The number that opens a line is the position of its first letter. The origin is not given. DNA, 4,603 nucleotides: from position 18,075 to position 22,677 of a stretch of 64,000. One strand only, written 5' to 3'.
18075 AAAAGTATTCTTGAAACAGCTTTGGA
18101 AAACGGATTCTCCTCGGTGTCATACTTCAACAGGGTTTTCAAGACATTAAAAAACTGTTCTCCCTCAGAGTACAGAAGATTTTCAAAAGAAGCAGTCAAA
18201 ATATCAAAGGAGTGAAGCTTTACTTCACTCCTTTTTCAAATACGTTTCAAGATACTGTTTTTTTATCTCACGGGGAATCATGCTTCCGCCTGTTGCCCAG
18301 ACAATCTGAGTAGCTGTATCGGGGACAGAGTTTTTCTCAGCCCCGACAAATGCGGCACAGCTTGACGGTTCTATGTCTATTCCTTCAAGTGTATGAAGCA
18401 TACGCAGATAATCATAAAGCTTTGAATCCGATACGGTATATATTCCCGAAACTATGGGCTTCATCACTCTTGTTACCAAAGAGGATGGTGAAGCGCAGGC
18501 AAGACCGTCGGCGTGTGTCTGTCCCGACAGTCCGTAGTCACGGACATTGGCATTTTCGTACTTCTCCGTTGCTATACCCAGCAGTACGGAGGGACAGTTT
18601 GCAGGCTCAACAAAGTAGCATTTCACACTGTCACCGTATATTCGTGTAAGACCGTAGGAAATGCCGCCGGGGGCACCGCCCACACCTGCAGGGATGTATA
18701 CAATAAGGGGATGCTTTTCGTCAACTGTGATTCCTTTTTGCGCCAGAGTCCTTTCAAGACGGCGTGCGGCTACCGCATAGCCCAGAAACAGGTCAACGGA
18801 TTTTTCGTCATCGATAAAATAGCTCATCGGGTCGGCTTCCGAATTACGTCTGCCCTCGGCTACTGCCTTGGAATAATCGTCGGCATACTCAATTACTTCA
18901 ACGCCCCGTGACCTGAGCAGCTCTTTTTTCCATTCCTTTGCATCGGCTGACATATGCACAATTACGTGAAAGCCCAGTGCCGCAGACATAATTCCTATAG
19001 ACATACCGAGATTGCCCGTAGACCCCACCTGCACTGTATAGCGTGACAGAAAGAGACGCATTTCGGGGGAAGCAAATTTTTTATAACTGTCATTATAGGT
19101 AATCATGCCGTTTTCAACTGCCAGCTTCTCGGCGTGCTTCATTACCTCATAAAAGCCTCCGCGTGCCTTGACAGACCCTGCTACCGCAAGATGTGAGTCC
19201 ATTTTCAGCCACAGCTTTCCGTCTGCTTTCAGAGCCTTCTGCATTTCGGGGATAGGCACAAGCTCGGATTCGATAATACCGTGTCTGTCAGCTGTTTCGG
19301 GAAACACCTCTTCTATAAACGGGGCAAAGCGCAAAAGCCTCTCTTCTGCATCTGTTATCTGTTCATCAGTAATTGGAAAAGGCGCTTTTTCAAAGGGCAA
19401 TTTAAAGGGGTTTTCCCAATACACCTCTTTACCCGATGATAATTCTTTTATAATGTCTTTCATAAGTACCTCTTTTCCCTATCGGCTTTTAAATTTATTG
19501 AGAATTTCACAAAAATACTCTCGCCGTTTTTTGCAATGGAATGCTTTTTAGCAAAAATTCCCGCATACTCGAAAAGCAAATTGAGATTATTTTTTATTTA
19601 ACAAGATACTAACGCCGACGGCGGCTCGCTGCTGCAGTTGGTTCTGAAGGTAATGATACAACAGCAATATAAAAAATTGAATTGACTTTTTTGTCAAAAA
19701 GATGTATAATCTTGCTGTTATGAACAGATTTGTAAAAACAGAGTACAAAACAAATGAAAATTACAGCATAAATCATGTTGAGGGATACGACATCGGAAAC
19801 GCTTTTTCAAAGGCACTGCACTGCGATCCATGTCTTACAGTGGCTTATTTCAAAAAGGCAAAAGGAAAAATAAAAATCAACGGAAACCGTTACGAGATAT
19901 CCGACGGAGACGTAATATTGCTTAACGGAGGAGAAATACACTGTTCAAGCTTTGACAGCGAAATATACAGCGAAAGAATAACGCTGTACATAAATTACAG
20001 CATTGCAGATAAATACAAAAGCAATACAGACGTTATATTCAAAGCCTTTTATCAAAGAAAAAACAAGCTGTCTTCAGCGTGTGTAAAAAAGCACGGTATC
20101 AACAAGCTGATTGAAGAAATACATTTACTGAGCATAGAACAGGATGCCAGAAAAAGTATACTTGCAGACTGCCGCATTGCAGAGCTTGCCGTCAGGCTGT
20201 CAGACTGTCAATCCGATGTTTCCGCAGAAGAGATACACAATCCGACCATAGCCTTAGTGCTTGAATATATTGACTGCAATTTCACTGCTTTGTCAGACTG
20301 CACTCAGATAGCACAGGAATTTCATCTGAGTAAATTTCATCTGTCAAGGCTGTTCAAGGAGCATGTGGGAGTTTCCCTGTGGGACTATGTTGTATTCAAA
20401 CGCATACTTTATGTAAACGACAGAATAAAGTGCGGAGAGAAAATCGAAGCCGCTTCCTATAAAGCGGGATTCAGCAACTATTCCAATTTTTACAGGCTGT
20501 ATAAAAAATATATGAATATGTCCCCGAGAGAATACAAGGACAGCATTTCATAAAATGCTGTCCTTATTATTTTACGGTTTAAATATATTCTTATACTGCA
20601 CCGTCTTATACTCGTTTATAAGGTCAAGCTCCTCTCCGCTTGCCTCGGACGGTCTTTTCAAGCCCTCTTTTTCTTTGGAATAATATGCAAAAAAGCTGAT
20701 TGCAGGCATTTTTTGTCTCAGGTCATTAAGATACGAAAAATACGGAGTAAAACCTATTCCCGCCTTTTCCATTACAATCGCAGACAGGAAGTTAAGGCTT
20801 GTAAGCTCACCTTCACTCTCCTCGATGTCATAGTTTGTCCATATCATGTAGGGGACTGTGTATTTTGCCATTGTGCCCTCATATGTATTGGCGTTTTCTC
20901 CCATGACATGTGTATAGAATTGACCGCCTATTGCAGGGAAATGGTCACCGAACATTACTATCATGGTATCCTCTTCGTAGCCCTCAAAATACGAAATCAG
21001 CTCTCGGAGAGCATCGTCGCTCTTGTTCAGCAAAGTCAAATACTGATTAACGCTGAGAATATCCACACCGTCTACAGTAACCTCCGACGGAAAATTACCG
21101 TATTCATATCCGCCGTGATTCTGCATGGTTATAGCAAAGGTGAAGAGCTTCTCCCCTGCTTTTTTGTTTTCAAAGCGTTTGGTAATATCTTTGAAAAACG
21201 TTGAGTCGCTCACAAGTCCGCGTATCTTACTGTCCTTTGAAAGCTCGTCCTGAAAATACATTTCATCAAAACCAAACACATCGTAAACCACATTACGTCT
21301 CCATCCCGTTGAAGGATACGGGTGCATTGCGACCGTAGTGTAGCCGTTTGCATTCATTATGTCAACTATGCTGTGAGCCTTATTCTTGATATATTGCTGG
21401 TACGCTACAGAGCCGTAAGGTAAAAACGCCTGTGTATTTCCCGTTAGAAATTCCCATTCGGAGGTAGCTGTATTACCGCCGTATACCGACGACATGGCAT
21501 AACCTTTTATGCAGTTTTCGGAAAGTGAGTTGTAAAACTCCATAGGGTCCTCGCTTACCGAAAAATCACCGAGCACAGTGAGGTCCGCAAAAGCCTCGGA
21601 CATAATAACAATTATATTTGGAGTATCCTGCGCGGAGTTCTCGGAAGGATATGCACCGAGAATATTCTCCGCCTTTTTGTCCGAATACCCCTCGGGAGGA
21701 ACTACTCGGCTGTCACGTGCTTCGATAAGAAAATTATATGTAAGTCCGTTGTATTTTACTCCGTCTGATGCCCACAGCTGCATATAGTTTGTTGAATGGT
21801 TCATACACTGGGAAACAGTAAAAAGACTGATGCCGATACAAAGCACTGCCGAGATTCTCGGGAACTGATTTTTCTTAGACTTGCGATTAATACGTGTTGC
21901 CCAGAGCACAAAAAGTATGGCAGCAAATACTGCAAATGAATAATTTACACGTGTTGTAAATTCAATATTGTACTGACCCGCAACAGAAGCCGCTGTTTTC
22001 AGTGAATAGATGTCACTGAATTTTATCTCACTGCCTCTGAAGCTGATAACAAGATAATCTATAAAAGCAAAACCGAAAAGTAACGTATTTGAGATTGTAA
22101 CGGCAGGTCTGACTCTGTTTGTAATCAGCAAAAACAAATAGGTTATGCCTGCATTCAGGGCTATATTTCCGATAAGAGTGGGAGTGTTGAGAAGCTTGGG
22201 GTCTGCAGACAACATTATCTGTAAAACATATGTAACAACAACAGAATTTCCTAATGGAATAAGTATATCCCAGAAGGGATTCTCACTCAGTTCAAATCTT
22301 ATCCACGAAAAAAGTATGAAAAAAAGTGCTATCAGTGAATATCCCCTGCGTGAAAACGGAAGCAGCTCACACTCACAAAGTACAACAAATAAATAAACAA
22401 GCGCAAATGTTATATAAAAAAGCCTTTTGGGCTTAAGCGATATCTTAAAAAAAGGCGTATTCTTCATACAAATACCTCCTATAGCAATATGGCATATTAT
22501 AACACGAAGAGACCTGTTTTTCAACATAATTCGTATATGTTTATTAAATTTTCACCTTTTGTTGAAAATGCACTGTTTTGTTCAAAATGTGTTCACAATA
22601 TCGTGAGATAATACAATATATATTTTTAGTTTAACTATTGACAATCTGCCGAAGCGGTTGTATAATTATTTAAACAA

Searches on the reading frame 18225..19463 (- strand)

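Call 18: search_protein_families(library=pfam, proteins=[window:18225-19463:-], max_evalue=0.0001)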
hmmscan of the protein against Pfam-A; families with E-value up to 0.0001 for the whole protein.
window:18225-19463:- (412 aa): 1 family
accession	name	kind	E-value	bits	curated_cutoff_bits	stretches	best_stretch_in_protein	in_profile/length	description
PF00291.31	PALP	-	4.3e-44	151.5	35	1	62-392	4-295/295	Pyridoxal-phosphate dependent enzyme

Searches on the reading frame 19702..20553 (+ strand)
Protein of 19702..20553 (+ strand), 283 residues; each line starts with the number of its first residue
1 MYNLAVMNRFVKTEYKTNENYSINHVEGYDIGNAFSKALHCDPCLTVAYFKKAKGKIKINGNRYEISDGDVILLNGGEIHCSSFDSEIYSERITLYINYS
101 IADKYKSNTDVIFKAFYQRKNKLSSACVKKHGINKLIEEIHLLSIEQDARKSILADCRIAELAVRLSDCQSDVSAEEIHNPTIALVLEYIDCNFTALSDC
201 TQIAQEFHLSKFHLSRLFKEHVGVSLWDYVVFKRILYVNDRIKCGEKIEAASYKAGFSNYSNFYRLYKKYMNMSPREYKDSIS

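Call 18: search_protein_families(library=pfam, proteins=[window:19702-20553:+], max_evalue=0.0001)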
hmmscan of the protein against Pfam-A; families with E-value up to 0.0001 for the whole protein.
window:19702-20553:+ (283 aa): 3 families
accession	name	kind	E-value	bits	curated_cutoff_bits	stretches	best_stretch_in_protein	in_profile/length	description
PF12833.13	HTH_18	-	5.8e-16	59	33.6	1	203-279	1-78/80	Helix-turn-helix domain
PF00165.29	HTH_AraC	-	5.5e-15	55.5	26.6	2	246-278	9-40/42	Bacterial regulatory helix-turn-helix proteins, AraC family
PF02311.25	AraC_binding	-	1.2e-06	28.7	21.1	1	38-162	17-134/135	AraC-like ligand binding domain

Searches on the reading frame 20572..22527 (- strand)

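Call 18: search_protein_families(library=pfam, proteins=[window:20572-22527:-], max_evalue=0.0001)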
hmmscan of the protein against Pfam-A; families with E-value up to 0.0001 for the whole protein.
window:20572-22527:- (651 aa): 1 family
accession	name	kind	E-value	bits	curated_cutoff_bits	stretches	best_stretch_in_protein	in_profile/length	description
PF00884.28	Sulfatase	-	5.4e-40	138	25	1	303-590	1-300/301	Sulfatase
